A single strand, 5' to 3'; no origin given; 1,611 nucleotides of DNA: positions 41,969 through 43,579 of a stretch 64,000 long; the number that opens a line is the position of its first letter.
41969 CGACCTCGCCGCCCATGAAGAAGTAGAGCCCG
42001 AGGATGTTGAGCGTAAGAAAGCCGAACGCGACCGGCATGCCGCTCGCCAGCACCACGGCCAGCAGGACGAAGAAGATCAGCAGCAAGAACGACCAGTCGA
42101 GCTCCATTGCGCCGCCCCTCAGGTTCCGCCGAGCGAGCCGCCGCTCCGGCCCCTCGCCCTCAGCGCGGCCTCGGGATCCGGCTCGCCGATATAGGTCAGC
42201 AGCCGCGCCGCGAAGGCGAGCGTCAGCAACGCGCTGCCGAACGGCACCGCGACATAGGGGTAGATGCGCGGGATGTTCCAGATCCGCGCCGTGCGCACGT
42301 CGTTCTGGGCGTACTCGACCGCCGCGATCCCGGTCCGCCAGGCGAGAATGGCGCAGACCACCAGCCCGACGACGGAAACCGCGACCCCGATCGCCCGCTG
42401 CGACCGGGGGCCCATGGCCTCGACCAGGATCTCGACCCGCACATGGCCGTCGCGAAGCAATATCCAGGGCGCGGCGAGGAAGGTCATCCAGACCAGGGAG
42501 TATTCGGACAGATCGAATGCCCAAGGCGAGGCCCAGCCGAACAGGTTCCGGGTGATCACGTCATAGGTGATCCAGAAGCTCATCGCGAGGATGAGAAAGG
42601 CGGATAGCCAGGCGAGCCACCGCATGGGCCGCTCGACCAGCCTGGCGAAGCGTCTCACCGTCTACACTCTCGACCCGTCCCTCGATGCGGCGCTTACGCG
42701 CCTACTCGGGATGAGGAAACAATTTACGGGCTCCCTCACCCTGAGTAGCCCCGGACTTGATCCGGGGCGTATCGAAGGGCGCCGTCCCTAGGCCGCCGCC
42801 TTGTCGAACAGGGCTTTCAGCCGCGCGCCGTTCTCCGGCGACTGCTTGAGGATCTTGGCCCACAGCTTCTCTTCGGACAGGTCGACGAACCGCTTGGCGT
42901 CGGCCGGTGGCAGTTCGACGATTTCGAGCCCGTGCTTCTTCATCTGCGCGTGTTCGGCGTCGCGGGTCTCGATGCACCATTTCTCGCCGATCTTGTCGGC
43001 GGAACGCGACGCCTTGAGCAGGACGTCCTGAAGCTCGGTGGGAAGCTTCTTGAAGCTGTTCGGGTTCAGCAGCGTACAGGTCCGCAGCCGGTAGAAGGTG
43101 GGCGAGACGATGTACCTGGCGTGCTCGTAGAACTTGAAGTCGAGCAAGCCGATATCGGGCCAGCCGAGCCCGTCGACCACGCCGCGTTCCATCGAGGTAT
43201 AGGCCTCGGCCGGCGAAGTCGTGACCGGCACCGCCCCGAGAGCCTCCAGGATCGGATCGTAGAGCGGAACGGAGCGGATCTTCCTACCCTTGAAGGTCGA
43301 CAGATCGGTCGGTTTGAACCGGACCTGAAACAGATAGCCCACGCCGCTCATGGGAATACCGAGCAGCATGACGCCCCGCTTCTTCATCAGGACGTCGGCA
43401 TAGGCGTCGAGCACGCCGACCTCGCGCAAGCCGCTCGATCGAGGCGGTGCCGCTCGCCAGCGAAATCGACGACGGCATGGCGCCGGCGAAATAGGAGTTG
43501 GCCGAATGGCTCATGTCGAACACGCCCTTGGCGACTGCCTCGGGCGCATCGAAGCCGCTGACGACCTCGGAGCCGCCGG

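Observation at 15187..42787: Family of about 110-bp palindromic intergenic repeats (three copies)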

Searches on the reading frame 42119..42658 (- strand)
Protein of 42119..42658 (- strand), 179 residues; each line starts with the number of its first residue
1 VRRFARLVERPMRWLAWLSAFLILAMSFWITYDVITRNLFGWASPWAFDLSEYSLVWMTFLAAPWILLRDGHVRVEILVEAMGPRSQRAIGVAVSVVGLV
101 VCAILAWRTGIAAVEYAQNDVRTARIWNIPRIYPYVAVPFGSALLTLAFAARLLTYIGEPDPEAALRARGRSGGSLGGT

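Call 15: search_protein_families(library=pfam, proteins=[window:42119-42658:-])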
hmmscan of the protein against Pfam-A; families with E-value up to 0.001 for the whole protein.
window:42119-42658:- (179 aa): 1 family
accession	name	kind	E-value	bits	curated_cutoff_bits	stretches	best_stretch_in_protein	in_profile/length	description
PF04290.18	DctQ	-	5.8e-30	104.3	28.3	1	29-155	4-128/132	Tripartite ATP-independent periplasmic transporters, DctQ component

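Call 34: find_encoding_contigs(protein=window:42119-42658:-, flank=3000, max_places=10)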
Protein window:42119-42658:- (179 aa): no gene with exactly this product is on record in the collection.

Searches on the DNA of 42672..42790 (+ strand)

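Call 44: search_dna_similar(query=window:42672-42790:+, collection=plasmids, mode=distant, max_rows=40, max_evalue=0.001)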
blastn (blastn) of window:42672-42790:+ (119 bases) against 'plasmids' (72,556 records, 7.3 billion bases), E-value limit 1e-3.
No match.

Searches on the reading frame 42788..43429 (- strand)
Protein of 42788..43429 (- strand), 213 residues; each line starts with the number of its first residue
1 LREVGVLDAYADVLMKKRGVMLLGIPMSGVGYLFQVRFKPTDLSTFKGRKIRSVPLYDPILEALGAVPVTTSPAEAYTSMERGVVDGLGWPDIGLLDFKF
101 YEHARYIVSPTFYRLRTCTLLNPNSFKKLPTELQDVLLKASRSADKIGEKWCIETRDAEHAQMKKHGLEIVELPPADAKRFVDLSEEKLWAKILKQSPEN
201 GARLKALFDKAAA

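Call 15: search_protein_families(library=pfam, proteins=[window:42788-43429:-])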
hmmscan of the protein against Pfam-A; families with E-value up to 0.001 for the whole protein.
window:42788-43429:- (213 aa): 1 family
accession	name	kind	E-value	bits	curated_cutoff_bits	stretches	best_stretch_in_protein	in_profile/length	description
PF03480.18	DctP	-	2e-23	83.6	23.4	1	41-192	129-281/286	Bacterial extracellular solute-binding protein, family 7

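Call 85: search_protein_families(library=pfam, proteins=[window:42788-43429:-], max_evalue=0.001)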
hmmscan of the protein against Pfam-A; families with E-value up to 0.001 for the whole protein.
window:42788-43429:- (213 aa): 1 family
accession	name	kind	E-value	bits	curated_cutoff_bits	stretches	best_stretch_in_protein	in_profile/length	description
PF03480.18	DctP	-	2e-23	83.6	23.4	1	41-192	129-281/286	Bacterial extracellular solute-binding protein, family 7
